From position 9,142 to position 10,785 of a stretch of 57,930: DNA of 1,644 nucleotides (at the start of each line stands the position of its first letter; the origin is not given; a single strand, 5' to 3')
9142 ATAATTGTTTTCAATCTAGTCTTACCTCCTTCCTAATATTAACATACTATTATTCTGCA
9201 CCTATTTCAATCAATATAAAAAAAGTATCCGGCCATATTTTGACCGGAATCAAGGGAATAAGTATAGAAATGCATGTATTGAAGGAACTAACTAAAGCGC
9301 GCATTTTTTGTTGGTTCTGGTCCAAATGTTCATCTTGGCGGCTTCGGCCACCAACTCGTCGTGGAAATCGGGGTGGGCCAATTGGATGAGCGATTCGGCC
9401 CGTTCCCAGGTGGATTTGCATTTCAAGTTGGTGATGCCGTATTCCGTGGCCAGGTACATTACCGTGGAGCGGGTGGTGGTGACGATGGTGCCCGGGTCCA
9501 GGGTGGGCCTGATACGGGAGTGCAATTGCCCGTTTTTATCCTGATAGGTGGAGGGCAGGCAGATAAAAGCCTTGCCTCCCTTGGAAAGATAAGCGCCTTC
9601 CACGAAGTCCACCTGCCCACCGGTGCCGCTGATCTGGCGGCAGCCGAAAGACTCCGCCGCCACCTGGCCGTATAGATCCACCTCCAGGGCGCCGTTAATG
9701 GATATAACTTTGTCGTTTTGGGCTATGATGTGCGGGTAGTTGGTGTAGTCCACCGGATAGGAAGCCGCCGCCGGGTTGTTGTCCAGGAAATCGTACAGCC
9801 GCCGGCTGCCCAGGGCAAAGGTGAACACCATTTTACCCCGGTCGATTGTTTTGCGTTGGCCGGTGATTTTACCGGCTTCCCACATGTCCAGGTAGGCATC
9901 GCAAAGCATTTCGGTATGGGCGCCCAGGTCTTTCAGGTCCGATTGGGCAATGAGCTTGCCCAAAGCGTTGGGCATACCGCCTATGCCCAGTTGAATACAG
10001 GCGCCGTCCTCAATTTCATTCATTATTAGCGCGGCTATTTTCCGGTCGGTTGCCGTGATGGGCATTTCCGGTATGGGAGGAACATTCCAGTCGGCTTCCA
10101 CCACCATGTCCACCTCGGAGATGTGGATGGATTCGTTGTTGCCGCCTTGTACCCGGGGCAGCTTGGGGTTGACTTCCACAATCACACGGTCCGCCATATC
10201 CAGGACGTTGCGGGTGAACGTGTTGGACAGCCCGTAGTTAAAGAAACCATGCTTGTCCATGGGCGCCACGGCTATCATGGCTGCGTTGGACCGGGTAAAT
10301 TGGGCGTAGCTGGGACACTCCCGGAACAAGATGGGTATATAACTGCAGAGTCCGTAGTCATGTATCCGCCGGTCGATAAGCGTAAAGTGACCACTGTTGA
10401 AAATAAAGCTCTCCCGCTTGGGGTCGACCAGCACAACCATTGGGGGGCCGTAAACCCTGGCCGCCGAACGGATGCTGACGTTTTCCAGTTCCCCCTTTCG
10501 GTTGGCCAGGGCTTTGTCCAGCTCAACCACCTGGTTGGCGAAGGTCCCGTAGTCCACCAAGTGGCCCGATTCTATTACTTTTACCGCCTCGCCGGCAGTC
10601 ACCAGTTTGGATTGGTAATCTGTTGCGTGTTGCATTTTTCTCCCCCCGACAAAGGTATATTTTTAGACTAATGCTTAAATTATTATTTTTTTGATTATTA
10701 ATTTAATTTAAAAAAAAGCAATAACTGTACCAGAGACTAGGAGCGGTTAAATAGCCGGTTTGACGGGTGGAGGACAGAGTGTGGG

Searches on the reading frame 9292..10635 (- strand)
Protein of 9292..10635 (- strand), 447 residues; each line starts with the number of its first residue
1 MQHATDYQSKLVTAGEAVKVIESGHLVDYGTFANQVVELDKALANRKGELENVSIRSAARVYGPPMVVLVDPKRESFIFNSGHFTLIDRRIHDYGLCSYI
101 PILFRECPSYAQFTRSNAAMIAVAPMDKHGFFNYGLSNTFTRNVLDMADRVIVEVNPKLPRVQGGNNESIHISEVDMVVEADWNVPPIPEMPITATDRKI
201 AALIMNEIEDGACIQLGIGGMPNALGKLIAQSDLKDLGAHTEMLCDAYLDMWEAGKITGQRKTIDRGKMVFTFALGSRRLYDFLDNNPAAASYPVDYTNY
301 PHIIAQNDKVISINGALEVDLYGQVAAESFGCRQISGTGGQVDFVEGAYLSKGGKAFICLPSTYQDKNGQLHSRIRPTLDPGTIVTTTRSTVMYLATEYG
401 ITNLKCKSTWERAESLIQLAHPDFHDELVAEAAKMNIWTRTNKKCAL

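Call 14: search_protein_families(library=pfam, proteins=[window:9292-10635:-])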
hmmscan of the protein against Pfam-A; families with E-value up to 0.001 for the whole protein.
window:9292-10635:- (447 aa): 2 families
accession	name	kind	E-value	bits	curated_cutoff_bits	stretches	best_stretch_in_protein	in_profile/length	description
PF13336.12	AcetylCoA_hyd_C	-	9.2e-63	211.2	23.7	1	276-432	1-154/154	Acetyl-CoA hydrolase/transferase C-terminal domain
PF02550.21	AcetylCoA_hydro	-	1.4e-19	71.3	24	1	5-186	3-194/198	Acetyl-CoA hydrolase/transferase N-terminal domain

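Call 16: find_encoding_contigs(protein=window:9292-10635:-, flank=10000, max_places=6)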
Protein window:9292-10635:- (447 aa): 1 contig read that carries it; 1 place shown.
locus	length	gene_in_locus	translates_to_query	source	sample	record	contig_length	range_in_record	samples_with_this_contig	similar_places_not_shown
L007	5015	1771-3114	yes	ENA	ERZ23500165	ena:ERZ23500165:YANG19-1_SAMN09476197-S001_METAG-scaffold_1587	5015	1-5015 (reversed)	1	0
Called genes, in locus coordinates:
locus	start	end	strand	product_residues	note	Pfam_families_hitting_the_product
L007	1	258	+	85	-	?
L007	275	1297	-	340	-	PF13487:HD_5, PF01966:HD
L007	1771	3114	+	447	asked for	PF02550:AcetylCoA_hydro, PF13336:AcetylCoA_hyd_C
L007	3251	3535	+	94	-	-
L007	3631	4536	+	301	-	PF20181:DUF6544, PF21900:DUF6920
